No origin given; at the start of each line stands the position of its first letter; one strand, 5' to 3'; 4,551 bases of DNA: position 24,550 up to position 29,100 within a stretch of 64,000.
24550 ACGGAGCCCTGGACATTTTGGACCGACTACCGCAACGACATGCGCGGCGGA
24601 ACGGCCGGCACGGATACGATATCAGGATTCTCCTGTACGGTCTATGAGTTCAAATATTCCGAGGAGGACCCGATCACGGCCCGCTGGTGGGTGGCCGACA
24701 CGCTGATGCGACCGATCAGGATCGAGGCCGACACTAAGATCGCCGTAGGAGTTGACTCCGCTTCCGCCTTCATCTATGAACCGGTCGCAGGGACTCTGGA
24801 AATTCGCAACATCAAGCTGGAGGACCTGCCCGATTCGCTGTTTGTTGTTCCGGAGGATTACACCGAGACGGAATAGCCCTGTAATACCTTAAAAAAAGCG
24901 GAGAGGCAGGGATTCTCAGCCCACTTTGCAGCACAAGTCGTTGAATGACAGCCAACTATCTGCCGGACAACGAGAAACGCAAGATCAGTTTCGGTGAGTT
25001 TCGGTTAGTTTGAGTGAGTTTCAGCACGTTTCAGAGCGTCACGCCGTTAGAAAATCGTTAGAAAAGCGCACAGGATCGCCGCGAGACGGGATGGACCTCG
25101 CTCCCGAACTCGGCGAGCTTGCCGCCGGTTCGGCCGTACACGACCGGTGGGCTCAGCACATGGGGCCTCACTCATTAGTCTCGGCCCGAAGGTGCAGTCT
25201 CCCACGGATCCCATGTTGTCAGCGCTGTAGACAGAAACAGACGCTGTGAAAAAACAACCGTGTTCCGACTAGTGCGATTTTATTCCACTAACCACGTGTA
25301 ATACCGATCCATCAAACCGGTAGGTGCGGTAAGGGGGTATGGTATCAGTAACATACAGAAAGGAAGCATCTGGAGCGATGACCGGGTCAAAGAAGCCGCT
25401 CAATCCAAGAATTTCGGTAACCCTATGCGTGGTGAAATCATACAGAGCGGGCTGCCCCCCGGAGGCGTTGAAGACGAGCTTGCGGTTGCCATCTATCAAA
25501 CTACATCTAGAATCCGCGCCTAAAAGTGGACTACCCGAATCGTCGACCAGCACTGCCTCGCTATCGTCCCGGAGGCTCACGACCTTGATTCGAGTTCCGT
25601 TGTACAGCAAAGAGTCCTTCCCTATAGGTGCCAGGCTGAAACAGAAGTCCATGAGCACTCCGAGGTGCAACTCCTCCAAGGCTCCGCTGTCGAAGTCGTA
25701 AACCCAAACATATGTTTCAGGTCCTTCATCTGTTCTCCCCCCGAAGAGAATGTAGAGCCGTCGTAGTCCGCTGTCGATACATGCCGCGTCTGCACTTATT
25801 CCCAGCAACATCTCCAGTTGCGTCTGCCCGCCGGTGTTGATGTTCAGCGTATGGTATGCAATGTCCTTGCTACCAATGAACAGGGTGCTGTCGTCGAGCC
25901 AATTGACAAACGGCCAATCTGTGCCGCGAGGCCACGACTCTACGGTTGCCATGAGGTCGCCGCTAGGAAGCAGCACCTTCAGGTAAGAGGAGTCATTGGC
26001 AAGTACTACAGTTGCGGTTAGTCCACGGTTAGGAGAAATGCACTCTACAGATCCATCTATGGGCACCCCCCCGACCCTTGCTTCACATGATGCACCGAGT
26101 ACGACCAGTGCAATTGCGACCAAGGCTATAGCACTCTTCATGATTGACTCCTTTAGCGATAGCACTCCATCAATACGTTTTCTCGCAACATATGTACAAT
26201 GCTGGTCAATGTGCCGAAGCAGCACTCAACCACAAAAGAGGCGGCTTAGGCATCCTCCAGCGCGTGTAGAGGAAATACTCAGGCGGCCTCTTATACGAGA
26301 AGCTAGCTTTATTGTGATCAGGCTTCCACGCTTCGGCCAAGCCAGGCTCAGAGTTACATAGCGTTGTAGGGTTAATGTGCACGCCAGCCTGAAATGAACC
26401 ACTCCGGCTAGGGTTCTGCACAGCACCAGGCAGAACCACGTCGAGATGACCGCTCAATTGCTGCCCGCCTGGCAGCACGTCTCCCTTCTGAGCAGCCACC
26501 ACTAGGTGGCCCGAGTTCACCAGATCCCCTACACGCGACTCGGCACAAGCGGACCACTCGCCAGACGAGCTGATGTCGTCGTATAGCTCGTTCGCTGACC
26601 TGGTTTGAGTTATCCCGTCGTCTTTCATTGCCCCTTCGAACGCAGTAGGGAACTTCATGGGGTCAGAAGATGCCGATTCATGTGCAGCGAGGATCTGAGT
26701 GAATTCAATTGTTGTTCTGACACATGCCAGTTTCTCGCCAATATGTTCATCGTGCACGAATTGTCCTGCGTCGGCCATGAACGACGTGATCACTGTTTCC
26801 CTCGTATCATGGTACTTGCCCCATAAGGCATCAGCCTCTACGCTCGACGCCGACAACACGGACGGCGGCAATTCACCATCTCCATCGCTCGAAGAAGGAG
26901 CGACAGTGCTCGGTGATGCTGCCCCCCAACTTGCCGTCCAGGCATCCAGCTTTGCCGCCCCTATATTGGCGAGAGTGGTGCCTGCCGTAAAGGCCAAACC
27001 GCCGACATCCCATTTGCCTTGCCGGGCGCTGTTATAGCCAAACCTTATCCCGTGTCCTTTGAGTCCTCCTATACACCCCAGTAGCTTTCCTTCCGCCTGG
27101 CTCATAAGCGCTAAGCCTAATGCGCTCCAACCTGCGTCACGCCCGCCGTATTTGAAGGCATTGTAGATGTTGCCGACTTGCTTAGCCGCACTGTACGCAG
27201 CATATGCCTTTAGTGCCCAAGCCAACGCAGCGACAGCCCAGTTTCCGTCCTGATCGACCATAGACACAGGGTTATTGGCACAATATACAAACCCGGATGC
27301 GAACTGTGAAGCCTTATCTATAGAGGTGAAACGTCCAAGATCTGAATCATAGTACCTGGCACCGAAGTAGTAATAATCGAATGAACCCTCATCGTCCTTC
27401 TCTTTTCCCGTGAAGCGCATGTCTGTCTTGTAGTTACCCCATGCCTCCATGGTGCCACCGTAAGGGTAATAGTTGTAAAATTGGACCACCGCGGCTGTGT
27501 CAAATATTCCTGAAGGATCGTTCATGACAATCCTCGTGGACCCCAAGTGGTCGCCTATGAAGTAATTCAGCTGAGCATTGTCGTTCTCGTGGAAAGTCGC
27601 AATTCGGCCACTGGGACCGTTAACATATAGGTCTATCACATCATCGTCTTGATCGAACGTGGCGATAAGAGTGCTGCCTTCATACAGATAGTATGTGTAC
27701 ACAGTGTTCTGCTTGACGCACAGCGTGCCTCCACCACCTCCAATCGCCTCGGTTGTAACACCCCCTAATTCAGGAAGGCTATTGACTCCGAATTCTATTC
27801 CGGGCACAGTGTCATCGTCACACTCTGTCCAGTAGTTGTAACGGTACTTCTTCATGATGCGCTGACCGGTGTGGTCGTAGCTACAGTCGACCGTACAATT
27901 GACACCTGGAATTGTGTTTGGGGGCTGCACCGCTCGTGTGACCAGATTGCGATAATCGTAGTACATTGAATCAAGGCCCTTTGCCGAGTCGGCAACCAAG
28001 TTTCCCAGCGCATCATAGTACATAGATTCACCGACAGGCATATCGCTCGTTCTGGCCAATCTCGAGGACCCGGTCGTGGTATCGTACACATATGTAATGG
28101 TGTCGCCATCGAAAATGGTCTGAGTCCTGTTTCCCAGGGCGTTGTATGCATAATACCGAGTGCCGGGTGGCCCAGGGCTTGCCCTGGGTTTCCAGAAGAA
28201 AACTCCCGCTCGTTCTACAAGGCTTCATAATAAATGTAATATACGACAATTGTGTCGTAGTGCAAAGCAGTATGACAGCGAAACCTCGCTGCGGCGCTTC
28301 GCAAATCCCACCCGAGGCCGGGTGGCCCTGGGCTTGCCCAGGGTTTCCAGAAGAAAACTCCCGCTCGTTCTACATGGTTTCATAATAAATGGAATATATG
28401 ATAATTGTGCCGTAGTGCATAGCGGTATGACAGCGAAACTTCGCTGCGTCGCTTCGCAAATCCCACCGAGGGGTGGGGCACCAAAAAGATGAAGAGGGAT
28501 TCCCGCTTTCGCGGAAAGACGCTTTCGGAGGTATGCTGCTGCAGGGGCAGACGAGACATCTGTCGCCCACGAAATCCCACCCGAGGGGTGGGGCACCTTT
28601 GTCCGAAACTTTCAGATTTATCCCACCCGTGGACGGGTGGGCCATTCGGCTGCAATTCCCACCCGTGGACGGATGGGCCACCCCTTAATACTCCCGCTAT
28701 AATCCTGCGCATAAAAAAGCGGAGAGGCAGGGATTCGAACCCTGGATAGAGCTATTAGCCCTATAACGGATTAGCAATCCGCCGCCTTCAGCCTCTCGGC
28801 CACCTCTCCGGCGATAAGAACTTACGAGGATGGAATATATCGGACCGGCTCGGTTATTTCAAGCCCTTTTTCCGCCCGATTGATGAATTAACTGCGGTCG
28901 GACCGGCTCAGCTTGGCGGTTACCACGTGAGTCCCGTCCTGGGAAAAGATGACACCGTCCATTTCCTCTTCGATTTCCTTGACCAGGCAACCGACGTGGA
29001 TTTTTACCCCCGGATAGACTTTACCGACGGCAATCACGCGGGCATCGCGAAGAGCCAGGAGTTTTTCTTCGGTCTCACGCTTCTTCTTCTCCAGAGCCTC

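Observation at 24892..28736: Integrase-less 3.8-kb islet at tRNA-Ser(GCU) bounded by a 24-nt direct repeat of the tRNA 3' end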

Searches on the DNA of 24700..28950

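Call 15: search_rna_families(source=window, start=24700, end=28950, threshold=evalue, max_evalue=1)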
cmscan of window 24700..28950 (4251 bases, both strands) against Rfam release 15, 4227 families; matches with E-value up to 1: 2.
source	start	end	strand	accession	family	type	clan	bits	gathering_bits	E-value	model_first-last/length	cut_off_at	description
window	28720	28809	-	RF00005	tRNA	Gene; tRNA;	CL00001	58.2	29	3.6e-11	1-71/71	no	tRNA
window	28720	28774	+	RF04351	Plastid-psbl-rps4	Cis-reg;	-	53.3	68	9.1e-10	1-53/53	no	Plastid-psbl-rps4 3UTR RNA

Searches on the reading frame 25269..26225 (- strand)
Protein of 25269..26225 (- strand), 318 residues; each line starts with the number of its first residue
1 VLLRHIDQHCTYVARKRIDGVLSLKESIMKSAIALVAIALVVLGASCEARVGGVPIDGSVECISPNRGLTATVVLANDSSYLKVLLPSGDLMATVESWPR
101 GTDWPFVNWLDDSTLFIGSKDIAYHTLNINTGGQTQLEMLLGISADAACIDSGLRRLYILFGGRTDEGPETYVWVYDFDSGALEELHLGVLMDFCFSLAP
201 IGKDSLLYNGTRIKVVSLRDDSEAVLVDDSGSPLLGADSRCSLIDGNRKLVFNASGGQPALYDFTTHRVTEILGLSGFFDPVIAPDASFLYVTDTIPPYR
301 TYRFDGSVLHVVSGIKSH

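Call 8: search_protein_families(library=pfam, proteins=[window:25269-26225:-], max_evalue=0.01)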
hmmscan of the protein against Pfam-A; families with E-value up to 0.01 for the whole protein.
window:25269-26225:- (318 aa): 0 families

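Call 66: search_protein_families(library=ncbifam, proteins=[window:25272-26141:-], max_evalue=0.01)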
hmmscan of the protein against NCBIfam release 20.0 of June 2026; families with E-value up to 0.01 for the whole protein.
window:25272-26141:- (290 aa): 0 families

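Call 68: find_homologous_proteins(query=window:25272-26141:-, max_evalue=0.001)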
Query window:25272-26141:- (290 aa): 2 proteins with E <= 0.001 among 3381 candidates.
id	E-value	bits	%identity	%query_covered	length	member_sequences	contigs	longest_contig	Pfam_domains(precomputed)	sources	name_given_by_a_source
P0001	9.4e-191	650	100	100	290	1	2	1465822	-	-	-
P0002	8.2e-143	493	75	100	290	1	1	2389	-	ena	-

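Call 69: find_encoding_contigs(protein=P0002, flank=5000)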
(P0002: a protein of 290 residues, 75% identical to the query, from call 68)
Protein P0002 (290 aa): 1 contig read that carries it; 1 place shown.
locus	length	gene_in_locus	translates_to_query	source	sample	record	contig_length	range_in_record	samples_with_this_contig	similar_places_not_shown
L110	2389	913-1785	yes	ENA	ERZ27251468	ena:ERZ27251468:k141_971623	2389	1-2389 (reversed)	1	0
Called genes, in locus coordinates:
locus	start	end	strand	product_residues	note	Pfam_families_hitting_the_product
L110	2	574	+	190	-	?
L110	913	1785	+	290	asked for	-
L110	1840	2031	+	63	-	-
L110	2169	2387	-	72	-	?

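Call 88: search_protein_families(library=pfam, proteins=[window:25272-26141:-], max_evalue=1)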
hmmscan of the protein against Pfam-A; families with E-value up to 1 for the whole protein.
window:25272-26141:- (290 aa): 1 family
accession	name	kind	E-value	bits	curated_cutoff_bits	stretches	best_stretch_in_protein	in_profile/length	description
PF13418.12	Kelch_4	-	0.078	13.4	21.6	1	131-153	16-39/49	Galactose oxidase, central domain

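Call 93: find_encoding_contigs(protein=P0001, flank=6000)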
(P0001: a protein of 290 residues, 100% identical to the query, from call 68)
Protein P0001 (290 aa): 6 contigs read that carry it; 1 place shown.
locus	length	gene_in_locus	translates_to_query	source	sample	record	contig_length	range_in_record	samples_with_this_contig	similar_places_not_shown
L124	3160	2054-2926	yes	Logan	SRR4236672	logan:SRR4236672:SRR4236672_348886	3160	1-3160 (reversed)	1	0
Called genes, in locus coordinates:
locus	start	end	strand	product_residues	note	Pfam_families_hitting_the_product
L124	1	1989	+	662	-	?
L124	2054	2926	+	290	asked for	-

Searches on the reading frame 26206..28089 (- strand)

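Call 8: search_protein_families(library=pfam, proteins=[window:26206-28089:-], max_evalue=0.01)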
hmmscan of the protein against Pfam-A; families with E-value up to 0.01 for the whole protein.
window:26206-28089:- (627 aa): 0 families

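Call 66: search_protein_families(library=ncbifam, proteins=[window:26209-28089:-], max_evalue=0.01)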
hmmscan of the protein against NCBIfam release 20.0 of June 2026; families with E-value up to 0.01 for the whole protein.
window:26209-28089:- (627 aa): 1 family
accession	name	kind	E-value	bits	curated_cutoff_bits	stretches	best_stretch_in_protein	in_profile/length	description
TIGR03696.1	Rhs_assc_core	domain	3.9e-17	62.5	32.5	1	207-282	1-75/76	RHS repeat-associated core domain-containing protein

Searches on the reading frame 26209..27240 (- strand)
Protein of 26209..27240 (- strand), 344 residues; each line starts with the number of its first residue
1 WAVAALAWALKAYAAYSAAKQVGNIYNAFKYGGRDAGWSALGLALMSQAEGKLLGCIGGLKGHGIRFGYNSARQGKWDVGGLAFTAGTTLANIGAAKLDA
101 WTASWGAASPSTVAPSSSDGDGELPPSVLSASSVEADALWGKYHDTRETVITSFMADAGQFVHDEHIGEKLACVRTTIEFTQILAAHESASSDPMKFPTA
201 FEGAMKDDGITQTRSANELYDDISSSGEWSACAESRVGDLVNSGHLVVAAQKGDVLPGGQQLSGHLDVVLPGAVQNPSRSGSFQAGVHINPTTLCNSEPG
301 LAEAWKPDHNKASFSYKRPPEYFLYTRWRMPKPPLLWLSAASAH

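Call 87: search_solved_structures(query=window:26209-27240:-, max_evalue=1)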
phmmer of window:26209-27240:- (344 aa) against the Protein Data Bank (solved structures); distinct sequences matched with E-value up to 1: 0.

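Call 88: search_protein_families(library=pfam, proteins=[window:26209-27240:-], max_evalue=1)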
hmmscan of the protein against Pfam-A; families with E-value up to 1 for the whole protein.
window:26209-27240:- (344 aa): 0 families
